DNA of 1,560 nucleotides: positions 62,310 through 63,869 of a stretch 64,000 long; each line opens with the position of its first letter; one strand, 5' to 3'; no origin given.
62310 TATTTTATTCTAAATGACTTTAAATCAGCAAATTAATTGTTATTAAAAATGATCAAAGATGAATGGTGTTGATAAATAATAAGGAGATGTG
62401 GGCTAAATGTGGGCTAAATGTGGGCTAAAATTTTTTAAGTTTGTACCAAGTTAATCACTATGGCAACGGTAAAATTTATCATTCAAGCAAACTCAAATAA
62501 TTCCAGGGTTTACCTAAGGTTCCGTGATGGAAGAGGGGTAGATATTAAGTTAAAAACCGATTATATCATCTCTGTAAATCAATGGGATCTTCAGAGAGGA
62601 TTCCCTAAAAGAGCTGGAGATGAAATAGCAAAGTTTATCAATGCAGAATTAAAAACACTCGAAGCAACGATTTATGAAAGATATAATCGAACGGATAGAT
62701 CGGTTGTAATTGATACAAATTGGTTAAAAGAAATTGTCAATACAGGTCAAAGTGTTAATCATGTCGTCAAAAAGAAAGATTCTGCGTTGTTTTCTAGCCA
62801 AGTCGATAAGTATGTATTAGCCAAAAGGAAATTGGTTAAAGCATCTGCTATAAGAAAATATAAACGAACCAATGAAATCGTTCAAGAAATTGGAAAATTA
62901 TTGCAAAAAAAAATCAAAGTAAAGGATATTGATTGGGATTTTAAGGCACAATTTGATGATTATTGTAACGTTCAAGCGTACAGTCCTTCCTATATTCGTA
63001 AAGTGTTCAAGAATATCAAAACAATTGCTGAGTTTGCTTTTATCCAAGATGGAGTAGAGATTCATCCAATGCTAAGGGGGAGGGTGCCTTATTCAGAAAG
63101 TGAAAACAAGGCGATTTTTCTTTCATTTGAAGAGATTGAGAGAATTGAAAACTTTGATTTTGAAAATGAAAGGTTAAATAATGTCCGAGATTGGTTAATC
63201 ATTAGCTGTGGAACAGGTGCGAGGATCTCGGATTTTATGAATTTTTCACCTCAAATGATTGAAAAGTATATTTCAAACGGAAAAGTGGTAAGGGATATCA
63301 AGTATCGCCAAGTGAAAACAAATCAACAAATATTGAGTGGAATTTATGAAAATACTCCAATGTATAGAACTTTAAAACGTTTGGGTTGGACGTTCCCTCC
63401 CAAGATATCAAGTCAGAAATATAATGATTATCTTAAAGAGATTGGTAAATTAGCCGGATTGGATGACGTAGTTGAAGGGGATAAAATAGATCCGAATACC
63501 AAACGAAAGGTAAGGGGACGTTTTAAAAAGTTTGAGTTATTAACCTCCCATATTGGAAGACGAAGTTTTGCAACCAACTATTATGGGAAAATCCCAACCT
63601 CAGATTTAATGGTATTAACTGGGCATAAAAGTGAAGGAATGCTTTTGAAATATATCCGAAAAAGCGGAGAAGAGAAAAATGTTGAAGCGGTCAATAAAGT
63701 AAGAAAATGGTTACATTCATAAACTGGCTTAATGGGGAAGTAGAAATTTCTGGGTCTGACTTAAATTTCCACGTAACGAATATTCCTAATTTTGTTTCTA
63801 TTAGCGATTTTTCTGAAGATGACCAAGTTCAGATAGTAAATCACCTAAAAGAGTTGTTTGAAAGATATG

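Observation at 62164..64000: Boundary of an integrated element: tyrosine integrase, orphan tRNA 3' fragment with its own terminator, and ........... tandem repeats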

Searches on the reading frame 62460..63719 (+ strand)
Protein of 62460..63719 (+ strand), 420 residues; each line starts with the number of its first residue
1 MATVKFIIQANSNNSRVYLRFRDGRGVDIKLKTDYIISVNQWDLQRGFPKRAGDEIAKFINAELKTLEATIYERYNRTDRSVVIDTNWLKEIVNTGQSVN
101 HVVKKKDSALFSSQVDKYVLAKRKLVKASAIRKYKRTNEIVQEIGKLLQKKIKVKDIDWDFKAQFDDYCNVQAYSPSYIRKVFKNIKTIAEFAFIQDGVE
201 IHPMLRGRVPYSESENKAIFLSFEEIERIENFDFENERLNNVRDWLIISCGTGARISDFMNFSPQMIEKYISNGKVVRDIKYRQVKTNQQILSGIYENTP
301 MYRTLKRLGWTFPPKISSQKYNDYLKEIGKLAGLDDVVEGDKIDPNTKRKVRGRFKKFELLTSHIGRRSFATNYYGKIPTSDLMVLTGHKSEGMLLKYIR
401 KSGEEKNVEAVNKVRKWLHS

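Call 8: search_protein_families(library=pfam, proteins=[window:62460-63719:+], max_evalue=0.01)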
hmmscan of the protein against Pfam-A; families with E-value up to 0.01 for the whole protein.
window:62460-63719:+ (420 aa): 2 families
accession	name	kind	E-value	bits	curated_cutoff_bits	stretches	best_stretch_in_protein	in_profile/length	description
PF13102.12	Phage_int_SAM_5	-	7.2e-09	36.4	22.3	1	111-203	2-92/98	Phage integrase SAM-like domain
PF00589.27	Phage_integrase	-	2.3e-06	27.9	27.1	1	221-402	3-169/172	Phage integrase family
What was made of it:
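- On Tyrosine recombinase (integrase) superfamily: PF00589 scores 27.9 bits against a cut-off of 27.1 (call 8).
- On Heterobivalent, arm-binding integrases (IntCTnDOT / NBU-type subgroup): PF13102, E=7e-9, residues 111-203 (call 8).
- Checked: Downstream genes: the integrase ORF is 62460-63722 (PF13102 and PF00589, call 8).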

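Call 12: find_encoding_contigs(protein=window:62460-63719:+, flank=10000, max_places=6)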
Protein window:62460-63719:+ (420 aa): 8 contigs read that carry it; 6 places shown.
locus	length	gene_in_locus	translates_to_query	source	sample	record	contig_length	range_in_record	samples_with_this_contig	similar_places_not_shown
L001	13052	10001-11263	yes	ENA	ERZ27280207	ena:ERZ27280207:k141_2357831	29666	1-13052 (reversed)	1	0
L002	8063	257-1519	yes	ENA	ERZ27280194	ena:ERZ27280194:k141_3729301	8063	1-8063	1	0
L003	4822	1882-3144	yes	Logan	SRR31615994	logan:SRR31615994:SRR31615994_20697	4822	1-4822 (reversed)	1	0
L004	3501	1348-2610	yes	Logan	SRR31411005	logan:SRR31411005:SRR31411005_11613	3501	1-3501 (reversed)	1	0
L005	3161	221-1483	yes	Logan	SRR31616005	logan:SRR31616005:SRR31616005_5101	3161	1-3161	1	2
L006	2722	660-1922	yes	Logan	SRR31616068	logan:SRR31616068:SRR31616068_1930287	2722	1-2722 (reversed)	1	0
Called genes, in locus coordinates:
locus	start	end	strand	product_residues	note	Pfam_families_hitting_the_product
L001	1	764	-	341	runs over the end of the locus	PF00730:HhH-GPD, PF14520:HHH_5 (faint), PF00633:HHH, PF14815:NUDIX_4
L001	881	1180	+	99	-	PF00216:Bac_DNA_binding, PF14908:HU-CCDC81_euk_1 (weak), PF18291:HU-HIG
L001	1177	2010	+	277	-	PF13432:TPR_16 (faint), PF23914:TPR_CcmH_CycH, PF14559:TPR_19 (faint), PF13431:TPR_17 (faint)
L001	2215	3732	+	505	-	PF10150:RNase_E_G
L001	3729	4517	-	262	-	PF20243:MbnP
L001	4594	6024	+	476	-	PF13424:TPR_12 (faint)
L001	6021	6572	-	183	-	PF01557:FAA_hydrolase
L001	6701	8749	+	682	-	PF00676:E1_dh, PF02779:Transket_pyr, PF02780:Transketolase_C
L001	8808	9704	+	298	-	-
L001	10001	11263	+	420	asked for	PF00589:Phage_integrase (faint), PF13102:Phage_int_SAM_5 (weak)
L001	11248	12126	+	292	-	-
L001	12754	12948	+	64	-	-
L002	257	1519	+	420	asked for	PF00589:Phage_integrase (faint), PF13102:Phage_int_SAM_5 (weak)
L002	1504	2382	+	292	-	-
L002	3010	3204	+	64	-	-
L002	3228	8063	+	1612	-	?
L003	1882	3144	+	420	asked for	PF00589:Phage_integrase (faint), PF13102:Phage_int_SAM_5 (weak)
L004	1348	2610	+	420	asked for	PF00589:Phage_integrase (faint), PF13102:Phage_int_SAM_5 (weak)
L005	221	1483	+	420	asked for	PF00589:Phage_integrase (faint), PF13102:Phage_int_SAM_5 (weak)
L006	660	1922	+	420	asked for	PF00589:Phage_integrase (faint), PF13102:Phage_int_SAM_5 (weak)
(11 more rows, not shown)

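Call 23: search_protein_families(library=pfam, proteins=[L002:1504-2379:+, L002:3010-3201:+, L002:3228-8063:+], max_evalue=0.01)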
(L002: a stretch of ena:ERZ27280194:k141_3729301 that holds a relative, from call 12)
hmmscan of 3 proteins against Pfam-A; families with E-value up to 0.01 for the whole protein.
L002:1504-2379:+ (292 aa): 0 families

L002:3010-3201:+ (64 aa): 0 families

L002:3228-8063:+ (1612 aa): 1 family
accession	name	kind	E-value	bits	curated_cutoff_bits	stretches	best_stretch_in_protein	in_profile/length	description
PF20041.5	DUF6443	-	1.1e-06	29.3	27.8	1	342-406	15-78/137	Domain of unknown function (DUF6443)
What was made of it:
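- On RHS / YD-repeat polymorphic toxin (cargo gene, outside the window): DUF6443 is met (29.3 bits, call 23).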

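Call 29: find_related_loci(query=window:62460-63719:+, collection=viral_contigs, flank=10000)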
Query window:62460-63719:+ (420 aa) in viral_contigs; peptide patterns used: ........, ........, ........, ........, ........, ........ (x = any residue, [..] = any of these).
12 stretches matched a pattern; 8 encode a relative of the query (tblastn E <= 1e-3); 8 distinct loci.
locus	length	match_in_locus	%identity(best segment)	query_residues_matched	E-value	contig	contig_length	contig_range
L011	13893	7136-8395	33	1-412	1e-57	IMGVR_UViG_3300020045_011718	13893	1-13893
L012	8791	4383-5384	37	79-412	2e-56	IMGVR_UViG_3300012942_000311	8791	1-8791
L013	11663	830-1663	41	132-412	3e-56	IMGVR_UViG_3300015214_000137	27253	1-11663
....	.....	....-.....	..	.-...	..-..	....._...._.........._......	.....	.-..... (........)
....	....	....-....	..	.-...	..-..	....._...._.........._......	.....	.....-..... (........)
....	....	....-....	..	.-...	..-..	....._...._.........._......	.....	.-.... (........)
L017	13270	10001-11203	31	1-403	3e-45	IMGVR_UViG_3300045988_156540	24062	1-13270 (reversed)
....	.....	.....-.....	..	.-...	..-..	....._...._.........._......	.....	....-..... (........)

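Call 31: find_homologous_proteins(query=L002:3228-8063:+, max_evalue=1e-30)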
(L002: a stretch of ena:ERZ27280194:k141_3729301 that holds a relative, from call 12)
Query L002:3228-8063:+ (1612 aa): 68 proteins with E <= 1e-30 among 8000 candidates.
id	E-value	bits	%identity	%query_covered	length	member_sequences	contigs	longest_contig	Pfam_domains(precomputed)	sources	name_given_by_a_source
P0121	1.9e-147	511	28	75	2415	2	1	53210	PF20041.6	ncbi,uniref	ncbi:DUF6443 domain-containing protein, partial [Niastella yeongjuensis]|uniref:DUF6443 domain-conta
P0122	6.1e-145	503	30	71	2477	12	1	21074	PF20041.6,PF05593.20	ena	-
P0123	9.5e-143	496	30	78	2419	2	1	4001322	PF20041.6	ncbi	ncbi:hypothetical protein, partial [Dinghuibacter silviterrae]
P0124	4.1e-142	493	29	79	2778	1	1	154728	PF20041.6,PF05593.20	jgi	jgi:YD repeat-containing protein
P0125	1.6e-140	488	29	69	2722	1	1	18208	PF07646.22,PF20041.6,PF13964.13,PF24681.2,PF13415.13,PF24981.2,PF01344.32,PF25210.2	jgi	jgi:RHS repeat-associated protein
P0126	8.0e-140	486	29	69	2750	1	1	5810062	PF13385.14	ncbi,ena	-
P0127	1.0e-138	482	29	80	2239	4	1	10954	PF20041.6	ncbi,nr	ncbi:MAG: hypothetical protein KGO82_07300, partial [Bacteroidota bacterium]|nr:hypothetical protein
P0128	1.5e-138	482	28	80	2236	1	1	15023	PF20041.6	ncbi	ncbi:MAG: hypothetical protein V4651_10750 [Bacteroidota bacterium]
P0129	2.1e-136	475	28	80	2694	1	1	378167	PF20041.6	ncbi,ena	-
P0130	4.6e-136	473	30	55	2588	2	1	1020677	PF20041.6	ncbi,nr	ncbi:RHS repeat-associated core domain-containing protein [Chitinophaga sp. CF118]|nr:RHS repeat-ass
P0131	1.0e-135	472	30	55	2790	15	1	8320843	PF15637.12,PF20041.6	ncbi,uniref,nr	ncbi:RHS repeat-associated core domain-containing protein [Chitinophaga sancti]|uniref:RHS repeat-as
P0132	5.4e-131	457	28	58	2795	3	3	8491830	PF20041.6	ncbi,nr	ncbi:RHS repeat-associated core domain-containing protein [Chitinophaga sancti]|nr:RHS repeat-associ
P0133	1.1e-127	446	28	73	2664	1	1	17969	PF20041.6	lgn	-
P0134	3.0e-126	441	30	62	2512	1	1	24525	PF20041.6,PF05593.20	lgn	-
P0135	3.8e-126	441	29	55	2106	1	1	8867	PF20041.6,PF13385.14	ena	-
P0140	1.2e-118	416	31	56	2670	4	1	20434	PF20041.6,PF05593.20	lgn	-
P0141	3.9e-115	404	28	54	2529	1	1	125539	PF20041.6,PF05593.20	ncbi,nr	ncbi:MAG: hypothetical protein HUU34_04125 [Saprospiraceae bacterium]|nr:hypothetical protein [Sapro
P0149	8.0e-105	370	28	95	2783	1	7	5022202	PF20041.6,PF05593.20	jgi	jgi:RHS repeat-associated protein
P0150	2.0e-103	365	28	54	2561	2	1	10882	PF20041.6,PF05593.20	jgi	jgi:YD repeat-containing protein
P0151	1.8e-102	362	27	55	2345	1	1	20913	PF20041.6,PF05593.20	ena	-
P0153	3.9e-99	351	26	62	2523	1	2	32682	PF20041.6,PF05593.20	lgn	-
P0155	3.5e-97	345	27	57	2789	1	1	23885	PF20041.6,PF05593.20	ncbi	-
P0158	3.5e-93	331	27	55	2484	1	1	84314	PF05593.20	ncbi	-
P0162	1.9e-89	319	29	50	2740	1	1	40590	PF20041.6,PF05593.20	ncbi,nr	ncbi:MAG: hypothetical protein C0448_14490 [Sphingobacteriaceae bacterium]|nr:hypothetical protein [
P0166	1.2e-86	310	28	55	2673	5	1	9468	PF20041.6,PF05593.20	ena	-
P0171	2.1e-81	292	28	47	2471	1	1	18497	PF05593.20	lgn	-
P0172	2.9e-79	285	25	99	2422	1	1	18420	PF20041.6,PF05593.20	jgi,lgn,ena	-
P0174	1.5e-78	283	25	64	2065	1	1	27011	PF05593.20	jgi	-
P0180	1.0e-69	253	25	86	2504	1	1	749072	PF05593.20,PF26363.2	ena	-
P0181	2.7e-67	245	26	55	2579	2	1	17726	PF05593.20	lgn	-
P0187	1.2e-47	180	29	23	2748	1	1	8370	PF05593.20,PF13385.14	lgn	-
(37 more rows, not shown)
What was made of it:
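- On RHS / YD-repeat polymorphic toxin (cargo gene, outside the window): The homologues at E down to 1e-147 are annotated as RHS repeat proteins (call 31).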

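Call 39: find_related_loci(query=window:62460-63719:+, collection=metagenome_contigs, flank=10000)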
Query window:62460-63719:+ (420 aa) in metagenome_contigs; peptide patterns used: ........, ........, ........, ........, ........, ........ (x = any residue, [..] = any of these).
259 stretches matched a pattern; 142 encode a relative of the query (tblastn E <= 1e-3); the best 80 are kept; 79 distinct loci.
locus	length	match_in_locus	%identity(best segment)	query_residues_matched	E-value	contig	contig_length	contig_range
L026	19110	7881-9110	56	1-411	3e-148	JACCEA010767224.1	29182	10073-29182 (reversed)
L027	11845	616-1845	55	1-411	5e-148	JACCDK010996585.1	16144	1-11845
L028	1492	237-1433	38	1-406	3e-87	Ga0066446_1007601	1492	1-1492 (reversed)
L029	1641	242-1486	36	1-409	6e-66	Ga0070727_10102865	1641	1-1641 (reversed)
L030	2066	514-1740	36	1-409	1e-63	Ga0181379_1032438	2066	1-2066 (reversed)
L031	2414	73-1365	34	1-410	6e-63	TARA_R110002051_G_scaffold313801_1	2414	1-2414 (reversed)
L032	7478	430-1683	37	1-412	3e-61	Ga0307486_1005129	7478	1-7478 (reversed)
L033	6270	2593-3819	36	1-409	5e-61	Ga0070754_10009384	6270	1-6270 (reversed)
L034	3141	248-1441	36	1-401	2e-60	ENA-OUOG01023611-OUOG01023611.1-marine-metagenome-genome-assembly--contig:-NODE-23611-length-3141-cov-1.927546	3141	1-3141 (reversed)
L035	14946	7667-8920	36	1-412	1e-59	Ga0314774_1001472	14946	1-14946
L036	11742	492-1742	35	1-412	6e-59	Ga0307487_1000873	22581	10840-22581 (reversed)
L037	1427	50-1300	35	1-412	2e-60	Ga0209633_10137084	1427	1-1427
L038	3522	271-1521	33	1-412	2e-57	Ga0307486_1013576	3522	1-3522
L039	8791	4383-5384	37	79-412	1e-55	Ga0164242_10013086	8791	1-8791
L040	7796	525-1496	38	75-405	4e-55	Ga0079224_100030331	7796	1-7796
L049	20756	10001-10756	44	151-410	3e-53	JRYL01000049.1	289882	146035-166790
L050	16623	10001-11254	32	1-411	4e-53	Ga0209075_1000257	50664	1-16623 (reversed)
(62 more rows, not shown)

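Call 47: search_protein_families(library=pfam, proteins=[L026:9125-9997:+, L026:12150-14294:+, L026:14266-15405:+, L026:15408-15995:+, L026:17106-17456:+, L026:16605-16838:+, L026:18104-18403:-], max_evalue=0.01)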
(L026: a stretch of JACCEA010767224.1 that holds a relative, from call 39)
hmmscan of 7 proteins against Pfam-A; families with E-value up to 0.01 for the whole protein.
L026:9125-9997:+ (291 aa): 0 families

L026:12150-14294:+ (715 aa): 0 families

L026:14266-15405:+ (380 aa): 0 families

L026:15408-15995:+ (196 aa): 0 families

L026:17106-17456:+ (117 aa): 0 families

L026:16605-16838:+ (78 aa): 0 families

L026:18104-18403:- (99 aa): 0 families

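Call 50: search_protein_families(library=pfam, proteins=[L050:11875-12150:+, L050:12158-14659:+, L050:15013-15237:+, L050:15483-15818:+, L050:15844-16095:+, L049:10794-11447:+, L049:11568-11840:+, L049:11848-12135:+, L049:12128-14479:+, L049:15501-16106:+], max_evalue=0.01)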
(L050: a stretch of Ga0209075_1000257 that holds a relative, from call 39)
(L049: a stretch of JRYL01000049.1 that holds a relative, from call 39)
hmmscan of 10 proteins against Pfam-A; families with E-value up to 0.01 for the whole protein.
L050:11875-12150:+ (92 aa): 3 families
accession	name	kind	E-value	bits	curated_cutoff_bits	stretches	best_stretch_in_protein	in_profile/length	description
PF12728.13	HTH_17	-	2.8e-09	37.5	27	1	43-86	2-45/51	Helix-turn-helix domain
PF00376.29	MerR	-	3.9e-06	27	28.2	1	44-77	1-36/38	MerR family regulatory protein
PF13411.12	MerR_1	-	0.0091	16.5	21.6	0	44-70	2-28/69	MerR HTH family regulatory protein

L050:12158-14659:+ (834 aa): 1 family
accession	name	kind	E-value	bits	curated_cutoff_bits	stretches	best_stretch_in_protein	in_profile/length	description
PF19263.5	DUF5906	-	6.1e-06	27.3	27.6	1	580-688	3-114/114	Family of unknown function (DUF5906)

L050:15013-15237:+ (75 aa): 0 families

L050:15483-15818:+ (112 aa): 1 family
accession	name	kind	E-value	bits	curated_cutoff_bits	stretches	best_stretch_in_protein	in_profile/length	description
PF18932.5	DUF5681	-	2.7e-12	47.5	27.5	1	2-36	1-35/77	Family of unknown function (DUF5681)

L050:15844-16095:+ (84 aa): 0 families

L049:10794-11447:+ (218 aa): 1 family
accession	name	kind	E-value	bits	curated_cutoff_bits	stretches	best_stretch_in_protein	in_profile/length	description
PF18026.6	Exog_C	-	0.0095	16.3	29.5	0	194-218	24-48/49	Endo/exonuclease (EXOG) C-terminal domain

L049:11568-11840:+ (91 aa): 1 family
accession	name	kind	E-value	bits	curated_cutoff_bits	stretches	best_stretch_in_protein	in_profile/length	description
PF12728.13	HTH_17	-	4.5e-09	36.9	27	1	41-85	1-45/51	Helix-turn-helix domain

L049:11848-12135:+ (96 aa): 0 families

L049:12128-14479:+ (784 aa): 1 family
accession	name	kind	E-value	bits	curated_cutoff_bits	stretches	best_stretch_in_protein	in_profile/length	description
PF19263.5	DUF5906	-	7.5e-05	23.8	27.6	1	530-629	3-107/114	Family of unknown function (DUF5906)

L049:15501-16106:+ (202 aa): 0 families
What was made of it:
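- Closest known: Small P4-like or satellite-like islands of marine and freshwater Bacteroidota. Different: Those elements are 6.8-10 kb and carry an HTH_17 Xis-like gene and a DUF5906 primase/helicase-like gene (call 50).
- Distant relatives have an HTH_17 gene (call 50), but this clade does not within the visible part.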
